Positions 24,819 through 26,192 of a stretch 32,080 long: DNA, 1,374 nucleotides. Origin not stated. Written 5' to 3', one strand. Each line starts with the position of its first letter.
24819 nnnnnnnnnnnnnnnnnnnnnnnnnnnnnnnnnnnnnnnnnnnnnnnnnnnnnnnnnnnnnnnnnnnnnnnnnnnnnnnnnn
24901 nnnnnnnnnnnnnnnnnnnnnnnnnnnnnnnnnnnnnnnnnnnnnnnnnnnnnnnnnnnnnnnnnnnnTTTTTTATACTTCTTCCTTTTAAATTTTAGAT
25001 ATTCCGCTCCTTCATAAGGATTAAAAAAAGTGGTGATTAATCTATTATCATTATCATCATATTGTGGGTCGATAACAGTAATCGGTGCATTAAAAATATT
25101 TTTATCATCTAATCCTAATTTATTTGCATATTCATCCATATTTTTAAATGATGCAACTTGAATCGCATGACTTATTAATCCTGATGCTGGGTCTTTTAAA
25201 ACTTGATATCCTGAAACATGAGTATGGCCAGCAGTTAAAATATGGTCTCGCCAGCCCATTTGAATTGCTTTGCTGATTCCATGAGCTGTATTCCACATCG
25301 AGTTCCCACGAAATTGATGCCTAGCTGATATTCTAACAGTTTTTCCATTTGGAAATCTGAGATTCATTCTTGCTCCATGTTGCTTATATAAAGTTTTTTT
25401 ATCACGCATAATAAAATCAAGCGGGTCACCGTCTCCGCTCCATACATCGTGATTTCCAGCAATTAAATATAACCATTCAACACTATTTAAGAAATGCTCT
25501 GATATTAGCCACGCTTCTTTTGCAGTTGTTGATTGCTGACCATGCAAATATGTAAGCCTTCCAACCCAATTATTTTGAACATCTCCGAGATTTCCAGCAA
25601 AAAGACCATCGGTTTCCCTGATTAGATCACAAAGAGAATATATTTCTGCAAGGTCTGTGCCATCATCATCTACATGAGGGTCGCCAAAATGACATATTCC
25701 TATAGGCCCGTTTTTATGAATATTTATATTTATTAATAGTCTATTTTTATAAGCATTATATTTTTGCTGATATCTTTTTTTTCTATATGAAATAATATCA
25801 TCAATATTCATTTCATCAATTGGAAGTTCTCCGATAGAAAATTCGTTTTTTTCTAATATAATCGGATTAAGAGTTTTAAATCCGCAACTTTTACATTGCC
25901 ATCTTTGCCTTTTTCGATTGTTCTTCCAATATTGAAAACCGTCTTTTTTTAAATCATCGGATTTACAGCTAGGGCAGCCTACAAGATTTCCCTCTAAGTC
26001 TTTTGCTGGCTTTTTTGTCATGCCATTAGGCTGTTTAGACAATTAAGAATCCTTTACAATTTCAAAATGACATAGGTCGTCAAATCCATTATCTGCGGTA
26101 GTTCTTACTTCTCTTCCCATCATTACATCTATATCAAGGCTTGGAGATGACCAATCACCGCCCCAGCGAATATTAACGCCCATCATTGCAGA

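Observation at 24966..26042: Transposase-type zinc ribbon fused to a metallophosphoesterase, placed between the endolysin and the virion connector genes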

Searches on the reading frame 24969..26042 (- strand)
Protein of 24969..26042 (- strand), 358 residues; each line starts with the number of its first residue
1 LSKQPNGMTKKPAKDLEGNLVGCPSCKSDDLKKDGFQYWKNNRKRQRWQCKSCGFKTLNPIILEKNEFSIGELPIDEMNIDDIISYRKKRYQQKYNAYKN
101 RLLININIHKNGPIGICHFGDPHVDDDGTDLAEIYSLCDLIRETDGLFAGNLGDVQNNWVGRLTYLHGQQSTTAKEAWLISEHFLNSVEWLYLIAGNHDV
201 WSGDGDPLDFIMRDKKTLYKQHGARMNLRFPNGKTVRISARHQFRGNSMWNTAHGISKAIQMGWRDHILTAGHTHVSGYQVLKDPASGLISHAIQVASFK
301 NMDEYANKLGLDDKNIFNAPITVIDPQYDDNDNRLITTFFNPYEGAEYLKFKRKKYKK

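Call 4: search_protein_families(library=pfam, proteins=[window:24969-26042:-], max_evalue=1)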
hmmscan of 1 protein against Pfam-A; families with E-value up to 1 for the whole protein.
window:24969-26042:- (358 aa): 9 families
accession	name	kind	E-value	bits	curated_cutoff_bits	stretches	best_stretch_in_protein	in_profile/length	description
PF03811.18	Zn_ribbon_InsA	-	0.0007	19.7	26.1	1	21-53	6-34/35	InsA N-terminal domain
PF02701.20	Zn_ribbon_Dof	-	0.0033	18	26.6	1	21-53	4-34/59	Dof domain, zinc finger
PF12850.12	Metallophos_2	-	0.073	13.5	27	1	189-280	49-122/154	Calcineurin-like phosphoesterase superfamily domain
PF08273.17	Zn_Ribbon_Prim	-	0.097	13.4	23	1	22-55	5-33/37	Zinc-binding domain of primase-helicase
PF18551.6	TackOD1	-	0.1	12.6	32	1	16-60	120-160/188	Thaumarchaeal output domain 1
PF12760.12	Zn_ribbon_IS1595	-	0.13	12.7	25.4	1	21-54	19-44/46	Transposase zinc-ribbon domain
PF09723.15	Zn_ribbon_8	-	0.24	11.9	34.4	0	20-33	26-39/41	Zinc ribbon domain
PF24292.1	DUF7479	-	0.27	11.8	27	0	23-55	5-38/60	Domain of unknown function (DUF7479)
PF00149.33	Metallophos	-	0.47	11.3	21.5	1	116-220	3-81/191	Calcineurin-like phosphoesterase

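Call 5: search_protein_families(library=phrogs, proteins=[window:24969-26042:-], max_evalue=0.01)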
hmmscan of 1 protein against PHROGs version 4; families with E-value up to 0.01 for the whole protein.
window:24969-26042:- (358 aa): 3 families
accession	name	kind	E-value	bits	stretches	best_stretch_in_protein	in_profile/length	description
phrog_7339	-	DNA, RNA and nucleotide metabolism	6e-39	134.9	1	89-350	6-260/263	DNA repair exonuclease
phrog_403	-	DNA, RNA and nucleotide metabolism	0.00017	21.6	1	19-54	263-298/321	DNA polymerase exonuclease subunit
phrog_4005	-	unknown function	0.00045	21.4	1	20-58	22-60/75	-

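Call 6: search_dna_similar(query=window:24969-26042:-, collection=phages, mode=protein, max_rows=40)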
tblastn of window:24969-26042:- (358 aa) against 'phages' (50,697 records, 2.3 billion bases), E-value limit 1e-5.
Records with a match: 4; places in all: 4; records where one place covers at least 80% of the query: 0.
Best place of each record, by identity: <60% 4.
By first word of the organism name: Pseudomonas 3; Caldibacillus 1.
By host as written in the record: Pseudomonas sp. 2; Pseudomonas aeruginosa 1; Caldibacillus debilis GB1 1.
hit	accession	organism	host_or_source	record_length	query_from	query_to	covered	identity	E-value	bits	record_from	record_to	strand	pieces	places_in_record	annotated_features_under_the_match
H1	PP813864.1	Pseudomonas phage vB_PaeP_FBPa42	Pseudomonas sp.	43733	72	349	78%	47.4%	5e-78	266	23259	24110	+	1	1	hypothetical protein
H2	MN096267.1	Pseudomonas phage vB_PaS_IME307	Pseudomonas aeruginosa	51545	72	349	78%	47.4%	6e-78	266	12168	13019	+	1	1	hypothetical protein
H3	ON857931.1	Pseudomonas phage vB_PaeP_FBPa19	Pseudomonas sp.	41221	72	286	60%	47.3%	6e-59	211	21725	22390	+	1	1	hypothetical protein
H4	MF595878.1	Caldibacillus phage CBP1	Caldibacillus debilis GB1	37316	90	349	73%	26.4%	2e-11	72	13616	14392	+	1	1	hypothetical protein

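Call 8: get_annotated_region(hit=H1, flank=6000)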
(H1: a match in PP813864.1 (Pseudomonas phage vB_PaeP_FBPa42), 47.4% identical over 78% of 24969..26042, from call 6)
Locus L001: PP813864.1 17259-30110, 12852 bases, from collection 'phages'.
description: Pseudomonas phage vB_PaeP_FBPa42, complete genome.
organism: Pseudomonas phage vB_PaeP_FBPa42 (NCBI taxid 3231240)
taxonomy: Viruses
host: Pseudomonas sp.; source: -; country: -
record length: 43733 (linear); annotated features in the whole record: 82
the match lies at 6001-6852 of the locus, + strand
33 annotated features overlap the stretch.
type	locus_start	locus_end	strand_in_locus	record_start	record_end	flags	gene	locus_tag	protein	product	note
CDS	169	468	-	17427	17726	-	-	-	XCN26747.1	hypothetical protein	-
CDS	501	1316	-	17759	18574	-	-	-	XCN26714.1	repressor protein cI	-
CDS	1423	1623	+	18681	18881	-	-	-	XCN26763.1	regulatory protein cro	-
CDS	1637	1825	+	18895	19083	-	-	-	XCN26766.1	hypothetical protein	-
CDS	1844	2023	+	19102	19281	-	-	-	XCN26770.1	hypothetical protein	-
CDS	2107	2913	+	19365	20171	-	-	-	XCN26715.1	DNA replication protein O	-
CDS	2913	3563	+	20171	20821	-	-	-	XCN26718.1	DNA replication protein P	-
CDS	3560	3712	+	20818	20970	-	-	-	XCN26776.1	hypothetical protein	-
CDS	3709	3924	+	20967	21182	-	-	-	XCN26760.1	hypothetical protein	-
CDS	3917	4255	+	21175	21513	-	-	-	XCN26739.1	hypothetical protein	-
CDS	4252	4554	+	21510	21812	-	-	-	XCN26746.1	hypothetical protein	-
CDS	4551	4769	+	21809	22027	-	-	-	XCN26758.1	hypothetical protein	-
CDS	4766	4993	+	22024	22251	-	-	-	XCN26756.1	hypothetical protein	-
CDS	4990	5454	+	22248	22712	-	-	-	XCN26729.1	crossover junction endodeoxyribonuclease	-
CDS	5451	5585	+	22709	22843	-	-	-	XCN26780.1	hypothetical protein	-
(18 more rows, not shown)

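Call 9: find_homologous_proteins(query=window:24969-26042:-, max_evalue=0.001)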
Query window:24969-26042:- (358 aa): 1367 proteins with E <= 0.001 among 2920 candidates; the best 120 are listed.
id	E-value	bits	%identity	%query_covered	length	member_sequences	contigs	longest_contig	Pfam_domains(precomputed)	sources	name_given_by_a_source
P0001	3.3e-250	847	100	100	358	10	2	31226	-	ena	-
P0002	1.4e-210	717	81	99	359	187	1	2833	-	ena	-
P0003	1.2e-195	668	76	97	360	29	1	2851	-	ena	-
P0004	3.4e-192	657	77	99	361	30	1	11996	-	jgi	-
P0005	9.3e-190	649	74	97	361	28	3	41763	-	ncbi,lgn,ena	-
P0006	2.6e-185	634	72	100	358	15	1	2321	-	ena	-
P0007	5.5e-179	613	69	100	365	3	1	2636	-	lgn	-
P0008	1.0e-176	606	69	99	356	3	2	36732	-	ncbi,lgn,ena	-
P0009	4.5e-176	603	68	97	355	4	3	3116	-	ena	-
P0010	4.1e-175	600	72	96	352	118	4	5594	-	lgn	-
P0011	8.9e-175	599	68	99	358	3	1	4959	-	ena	-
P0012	1.1e-174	599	69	97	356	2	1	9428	-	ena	-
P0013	9.3e-174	596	69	99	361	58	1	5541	-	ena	-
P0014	9.4e-174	596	71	96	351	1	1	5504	-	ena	-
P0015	1.5e-173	595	68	95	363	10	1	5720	-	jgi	-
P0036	1.8e-167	575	69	96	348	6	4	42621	-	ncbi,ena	-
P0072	9.3e-161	553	65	99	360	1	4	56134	-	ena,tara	tara:strand:+ start:1447 stop:2529 length:1083 start_codon:yes stop_codon:yes gene_type:complete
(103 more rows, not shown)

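Call 14: search_solved_structures(query=A1, max_evalue=10, show_alignments=3)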
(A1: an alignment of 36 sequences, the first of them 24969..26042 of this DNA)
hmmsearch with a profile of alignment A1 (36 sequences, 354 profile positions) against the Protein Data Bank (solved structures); distinct sequences matched with E-value up to 10: 2.
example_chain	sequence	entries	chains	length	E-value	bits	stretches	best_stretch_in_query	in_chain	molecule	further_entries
4d8t_A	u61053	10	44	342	1.5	10.8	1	275-336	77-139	D-cysteine desulfhydrase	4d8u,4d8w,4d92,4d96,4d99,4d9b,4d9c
4d97_A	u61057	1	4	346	1.5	10.8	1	275-336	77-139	D-cysteine desulfhydrase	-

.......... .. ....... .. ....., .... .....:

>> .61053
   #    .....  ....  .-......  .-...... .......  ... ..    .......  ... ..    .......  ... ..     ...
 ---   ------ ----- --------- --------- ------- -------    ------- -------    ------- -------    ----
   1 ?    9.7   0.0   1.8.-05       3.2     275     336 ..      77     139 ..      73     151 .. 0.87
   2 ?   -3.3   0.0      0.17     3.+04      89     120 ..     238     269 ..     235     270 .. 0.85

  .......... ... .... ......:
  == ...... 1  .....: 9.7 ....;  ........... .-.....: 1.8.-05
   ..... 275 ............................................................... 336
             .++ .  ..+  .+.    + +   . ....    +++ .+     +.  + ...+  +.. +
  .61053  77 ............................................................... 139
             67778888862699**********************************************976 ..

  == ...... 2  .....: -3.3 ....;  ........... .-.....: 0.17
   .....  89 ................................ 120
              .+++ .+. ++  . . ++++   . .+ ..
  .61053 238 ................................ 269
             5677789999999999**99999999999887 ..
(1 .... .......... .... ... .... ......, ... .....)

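Call 15: search_protein_families(library=ncbifam, proteins=[window:24969-26042:-], max_evalue=1)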
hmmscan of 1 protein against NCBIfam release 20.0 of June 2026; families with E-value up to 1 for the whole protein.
window:24969-26042:- (358 aa): 7 families
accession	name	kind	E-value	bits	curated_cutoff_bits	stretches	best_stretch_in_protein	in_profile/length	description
NF050000.1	IS1_IS1595_Zn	domain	3.1e-05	24.4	28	1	23-54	1-28/34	IS1/IS1595 family N-terminal zinc-binding domain-containing protein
NF048018.1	IS256_N_4Cys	domain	0.00029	21.4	27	1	23-54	2-28/31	transposase-like zinc-binding domain-containing protein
NF033558.1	transpos_IS1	equivalog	0.0029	17.6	100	1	23-56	1-30/199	IS1 family transposase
NF003029.0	PRK03910.1-1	equivalog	0.04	13.3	610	1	281-341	62-123/328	D-cysteine desulfhydrase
NF033544.1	transpos_IS1249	exception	0.062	12.4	300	1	22-59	3-36/382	IS1249 family transposase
NF003032.0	PRK03910.1-5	equivalog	0.18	11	469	1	288-341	70-124/330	D-cysteine desulfhydrase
NF003030.0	PRK03910.1-3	equivalog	0.2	10.8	429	1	291-341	77-127/338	D-cysteine desulfhydrase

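Call 16: search_protein_families(library=padloc, proteins=[window:24969-26042:-], max_evalue=1)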
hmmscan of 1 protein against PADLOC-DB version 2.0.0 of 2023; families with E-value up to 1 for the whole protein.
window:24969-26042:- (358 aa): 0 families

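Call 17: find_encoding_contigs(protein=P0072, flank=10000, max_places=3)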
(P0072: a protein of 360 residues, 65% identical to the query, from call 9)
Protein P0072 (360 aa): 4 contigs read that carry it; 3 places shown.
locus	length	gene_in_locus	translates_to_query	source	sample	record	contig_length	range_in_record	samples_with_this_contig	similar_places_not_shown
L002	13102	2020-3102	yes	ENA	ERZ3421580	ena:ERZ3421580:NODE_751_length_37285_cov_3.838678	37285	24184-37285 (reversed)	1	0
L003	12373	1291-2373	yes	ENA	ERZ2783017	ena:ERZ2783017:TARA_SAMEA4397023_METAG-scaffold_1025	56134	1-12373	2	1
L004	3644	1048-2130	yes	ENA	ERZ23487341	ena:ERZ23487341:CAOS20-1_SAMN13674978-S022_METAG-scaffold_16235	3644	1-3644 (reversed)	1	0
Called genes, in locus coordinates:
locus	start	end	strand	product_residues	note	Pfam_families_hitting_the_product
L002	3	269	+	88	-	?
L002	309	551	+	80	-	-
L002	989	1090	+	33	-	-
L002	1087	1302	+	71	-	-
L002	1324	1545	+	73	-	-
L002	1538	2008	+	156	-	PF05838:Glyco_hydro_108, PF09374:PG_binding_3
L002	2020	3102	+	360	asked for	-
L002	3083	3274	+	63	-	-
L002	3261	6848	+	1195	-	-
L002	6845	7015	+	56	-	-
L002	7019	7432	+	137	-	-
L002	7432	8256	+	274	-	-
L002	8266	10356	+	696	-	-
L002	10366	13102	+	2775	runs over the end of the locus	-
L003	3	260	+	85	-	?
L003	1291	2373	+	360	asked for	-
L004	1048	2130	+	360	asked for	-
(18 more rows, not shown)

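Call 18: find_encoding_contigs(protein=P0036, flank=10000, max_places=3)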
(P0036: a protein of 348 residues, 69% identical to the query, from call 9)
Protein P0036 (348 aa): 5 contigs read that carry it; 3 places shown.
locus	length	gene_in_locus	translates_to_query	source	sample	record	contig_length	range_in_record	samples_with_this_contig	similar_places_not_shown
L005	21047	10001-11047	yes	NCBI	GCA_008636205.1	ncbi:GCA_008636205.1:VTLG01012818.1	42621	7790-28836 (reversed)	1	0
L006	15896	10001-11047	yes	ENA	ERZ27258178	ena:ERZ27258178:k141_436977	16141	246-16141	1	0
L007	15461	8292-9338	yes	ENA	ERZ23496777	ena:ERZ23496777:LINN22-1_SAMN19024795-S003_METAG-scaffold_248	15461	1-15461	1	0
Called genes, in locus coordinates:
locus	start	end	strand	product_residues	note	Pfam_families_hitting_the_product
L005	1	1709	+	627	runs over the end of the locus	PF01464:SLT (weak)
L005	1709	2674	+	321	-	-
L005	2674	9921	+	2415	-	-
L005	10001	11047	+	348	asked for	-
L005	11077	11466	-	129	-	-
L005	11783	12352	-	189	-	-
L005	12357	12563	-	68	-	-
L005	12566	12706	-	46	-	-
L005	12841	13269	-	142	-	PF05866:RusA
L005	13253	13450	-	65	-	-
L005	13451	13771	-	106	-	-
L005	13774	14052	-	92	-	-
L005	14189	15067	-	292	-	PF03837:RecT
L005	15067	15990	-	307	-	PF09588:YqaJ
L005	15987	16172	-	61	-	-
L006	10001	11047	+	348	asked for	-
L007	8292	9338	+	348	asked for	-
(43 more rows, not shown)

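Call 23: search_protein_representatives(alignment_id=A1)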
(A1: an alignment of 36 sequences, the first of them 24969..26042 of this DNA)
Query: 36 sequences, 354 profile positions. Proteins with E-value up to 0.001 (for the whole library): 1424; up to 1e-10: 893; up to 1e-30: 440. The best 150 are listed.
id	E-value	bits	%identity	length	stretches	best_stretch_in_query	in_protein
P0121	2.8e-173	592.2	-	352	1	6-348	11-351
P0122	5.5e-122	423.5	-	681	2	192-351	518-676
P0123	2.0e-118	411.7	-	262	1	3-263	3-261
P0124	1.1e-112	392.9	-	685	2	192-351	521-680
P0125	2.2e-109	382.0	-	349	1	59-349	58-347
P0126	1.8e-108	379.0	-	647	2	192-353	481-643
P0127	6.9e-106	370.5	-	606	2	192-348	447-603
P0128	6.1e-105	367.4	-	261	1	92-348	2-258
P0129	5.9e-104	364.2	-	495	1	55-351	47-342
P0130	8.5e-104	363.6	-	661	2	116-349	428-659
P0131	1.0e-103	363.4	-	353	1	47-348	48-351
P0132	1.1e-100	353.4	-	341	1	55-351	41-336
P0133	5.3e-99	347.9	-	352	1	58-350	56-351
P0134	6.7e-99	347.5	-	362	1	5-348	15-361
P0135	2.4e-97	342.4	-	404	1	52-353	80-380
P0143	1.2e-91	323.7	-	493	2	196-348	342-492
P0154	1.3e-86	307.1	-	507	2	59-194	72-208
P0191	3.1e-74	266.4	-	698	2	198-353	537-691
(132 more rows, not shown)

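Call 25: predict_structure(alignment_id=A1)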
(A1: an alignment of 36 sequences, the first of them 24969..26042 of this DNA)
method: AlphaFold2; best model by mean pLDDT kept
length: 358 residues; sequences in the alignment: 36
mean_pLDDT: 72.3   pTM: 0.62
mean pLDDT of the five models: 72.3, 68.7, 67.6, 63.7, 63.1
residues with pLDDT >= 90: 49; 70-90: 155; 50-70: 110; < 50: 44
segments of 3 or more residues with pLDDT < 50: 1-8, 68-73, 162-164, 166-172, 244-251, 273-277, 300-302
pLDDT, mean of each block of 10 residues (from residue 1): 43 78 88 84 82 88 70 55 74 63 81 88 59 84 93 59 47 63 84 75 65 81 84 86 50 57 67 52 67 63 53 60 91 86 94 92
secondary structure, 60 per line:
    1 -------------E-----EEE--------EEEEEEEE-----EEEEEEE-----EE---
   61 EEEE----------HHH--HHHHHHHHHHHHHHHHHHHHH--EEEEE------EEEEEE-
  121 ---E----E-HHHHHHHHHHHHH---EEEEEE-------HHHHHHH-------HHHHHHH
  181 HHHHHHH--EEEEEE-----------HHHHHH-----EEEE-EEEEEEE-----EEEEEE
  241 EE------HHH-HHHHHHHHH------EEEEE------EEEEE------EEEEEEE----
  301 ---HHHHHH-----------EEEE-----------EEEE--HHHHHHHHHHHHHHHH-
elements in order: E20-22 E31-38 E44-50 E61-64 H80-100 E103-107 E114-119 H131-143 E147-152 H160-166 H174-187 E190-195 H207-212 E218-221 E223-229 E235-242 H253-261 E268-272 E279-283 E290-296 H304-309 E321-324 E336-339 H342-357

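Call 28: fold_search(model_id=the predicted structure, library=pdb)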
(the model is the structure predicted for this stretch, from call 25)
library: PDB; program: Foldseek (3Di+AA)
matches with E <= 10: 521; with E <= 0.001: 25
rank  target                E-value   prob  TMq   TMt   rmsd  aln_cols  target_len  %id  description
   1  4tug_A                6.5e-06  1.00  0.34  0.38   7.2       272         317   16  Crystal structure of MjMre11-DNA2 complex (released 2014-10-15)
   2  4tug_E                1.1e-05  1.00  0.36  0.40   6.7       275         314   16  Crystal structure of MjMre11-DNA2 complex (released 2014-10-15)
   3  6tny_B                1.3e-05  1.00  0.37  0.32   7.6       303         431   10  Processive human polymerase delta holoenzyme (released 2019-12-18)
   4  6tw0                  1.9e-05  1.00  0.34  0.25   7.6       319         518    9  Human CD73 (ecto 5'-nucleotidase) in complex with PSB12690 (an AOPCP derivative, compound 10 in publication) in the clos (released 2020-02-19)
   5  5b4b_B                2.1e-05  1.00  0.31  0.43   9.3       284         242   13  Crystal structure of LpxH with lipid X in spacegroup C2 (released 2016-09-28)
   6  4nzv_A                2.9e-05  1.00  0.36  0.38   7.5       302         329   12  DNA Double-Strand Break Repair Pathway Choice Is Directed by Distinct MRE11 Nuclease Activities (released 2014-01-08)
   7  4o43_A                7.9e-05  1.00  0.35  0.37   8.8       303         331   12  DNA Double-Strand Break Repair Pathway Choice Is Directed by Distinct MRE11 Nuclease Activities (released 2014-01-08)
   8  7jv8_C                8.4e-05  1.00  0.34  0.25   9.3       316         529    8  Human CD73 (ecto 5'-nucleotidase) in complex with compound 35 (released 2020-09-23)
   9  9f2a_A                8.4e-05  1.00  0.39  0.32  14.4       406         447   10  Pyrococcus abyssi PolD in complex with Rpa2 winged-helix domain class 2 (composite map) (released 2024-12-04)
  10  9f29_A                9.5e-05  1.00  0.39  0.33  15.0       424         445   10  Pyrococcus abyssi PolD in complex with Rpa2 winged-helix domain class 1 (composite map) (released 2024-12-04)
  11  2a22_A                1.0e-04  1.00  0.33  0.54   9.6       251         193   12  Structure of Vacuolar Protein Sorting 29 from Cryptosporidium Parvum (released 2005-08-16)
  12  7jv8_B                1.2e-04  1.00  0.36  0.26   7.4       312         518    9  Human CD73 (ecto 5'-nucleotidase) in complex with compound 35 (released 2020-09-23)
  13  9ekb_B                1.5e-04  1.00  0.38  0.32   7.6       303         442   10  Cryo-EM structure of apo-form human DNA polymerase delta (released 2025-02-05)
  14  6hms_A                1.5e-04  1.00  0.39  0.35  14.3       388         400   11  Cryo-EM map of DNA polymerase D from Pyrococcus abyssi in complex with DNA (released 2019-01-30)
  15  6x1z_B                1.7e-04  1.00  0.37  0.40   7.6       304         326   13  Mre11 dimer in complex with small molecule modulator PFMJ (released 2020-06-10)
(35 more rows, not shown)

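Call 32: find_related_loci(query=A2, collection=genome_contigs, flank=8000)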
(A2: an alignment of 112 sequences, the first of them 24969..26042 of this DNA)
Query A2 (358 aa) in genome_contigs; peptide patterns used: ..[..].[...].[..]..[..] (x = any residue, [..] = any of these).
155 stretches matched a pattern; 56 encode a relative of the query (tblastn E <= 1e-3); 56 distinct loci.
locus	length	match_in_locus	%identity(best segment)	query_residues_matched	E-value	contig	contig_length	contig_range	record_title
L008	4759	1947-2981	67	8-353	1e-168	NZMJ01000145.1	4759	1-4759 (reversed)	MAG: Maricaulis sp. isolate IN14 MHASMcontig_252050, whole genome shotgun sequence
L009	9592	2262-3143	58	63-356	1e-123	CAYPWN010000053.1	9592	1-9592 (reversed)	MAG TPA_asm: uncultured Candidatus Poseidoniales archaeon isolate ERP001736_co1_401 genome assembly, contig: NODE_4264_l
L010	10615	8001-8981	48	17-355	4e-114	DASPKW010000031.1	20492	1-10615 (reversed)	MAG TPA_asm: Tepidisphaeraceae bacterium isolate SMAG_U12046 k141_1282797, whole genome shotgun sequence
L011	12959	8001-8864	55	68-355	5e-111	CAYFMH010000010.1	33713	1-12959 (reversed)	MAG TPA_asm: uncultured Candidatus Peribacteria bacterium isolate ERP019367_co2_130 genome assembly, contig: NODE_1042_l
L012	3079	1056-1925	54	65-355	2e-112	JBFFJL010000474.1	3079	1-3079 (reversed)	MAG: Nevskiaceae bacterium isolate Mix_mud17.2022.03.39 k141_2651247_length_3079_cov_6.0000, whole genome shotgun sequen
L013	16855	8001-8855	55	67-355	2e-108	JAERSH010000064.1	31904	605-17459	MAG: Candidatus Neomarinimicrobiota bacterium isolate BH1 c_000000006068, whole genome shotgun sequence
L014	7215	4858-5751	50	50-355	5e-107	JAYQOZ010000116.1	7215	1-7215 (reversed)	MAG: Gemmatimonadaceae bacterium isolate SD3114_S44.concoct.079 NODE_3434_length_7215_cov_3.3515, whole genome shotgun s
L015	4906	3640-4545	51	49-355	3e-105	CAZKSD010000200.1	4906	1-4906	MAG TPA_asm: uncultured Dechloromonas sp. isolate binchicken_co197_443 genome assembly, contig: NODE_36787_length_4906_c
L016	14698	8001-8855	53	73-357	1e-104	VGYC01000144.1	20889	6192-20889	MAG: Planctomycetota bacterium isolate K_Offshore_120m_mx_222 K_Offshore_120m_mx_222_Ga0194131_10004525, whole genome sh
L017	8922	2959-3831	50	68-358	3e-103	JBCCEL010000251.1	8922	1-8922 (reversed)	MAG: Pseudomonadota bacterium isolate P01_B01_bin.106 k141_217765_length_8922_cov_31.0083, whole genome shotgun sequence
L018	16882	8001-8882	49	64-358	1e-101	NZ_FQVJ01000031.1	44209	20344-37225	Acidocella aminolytica 101 = DSM 11237, whole genome shotgun sequence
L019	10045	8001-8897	48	57-355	2e-96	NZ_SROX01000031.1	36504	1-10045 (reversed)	Cupriavidus necator strain SHC 2-3 NODE_31_length_36504_cov_310.622176, whole genome shotgun sequence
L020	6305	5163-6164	47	20-355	3e-94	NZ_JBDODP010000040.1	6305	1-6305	Guyparkeria sp. LHSS19-1 40, whole genome shotgun sequence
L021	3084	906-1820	46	49-355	2e-92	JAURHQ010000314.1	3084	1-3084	MAG: Gammaproteobacteria bacterium isolate SFB_657D_100_21 NODE_314_length_3084_cov_3.268374, whole genome shotgun seque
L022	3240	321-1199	45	64-356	8e-91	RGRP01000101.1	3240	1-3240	MAG: Candidatus Fonsibacter lacus isolate WB8_6_001 contig_100_100, whole genome shotgun sequence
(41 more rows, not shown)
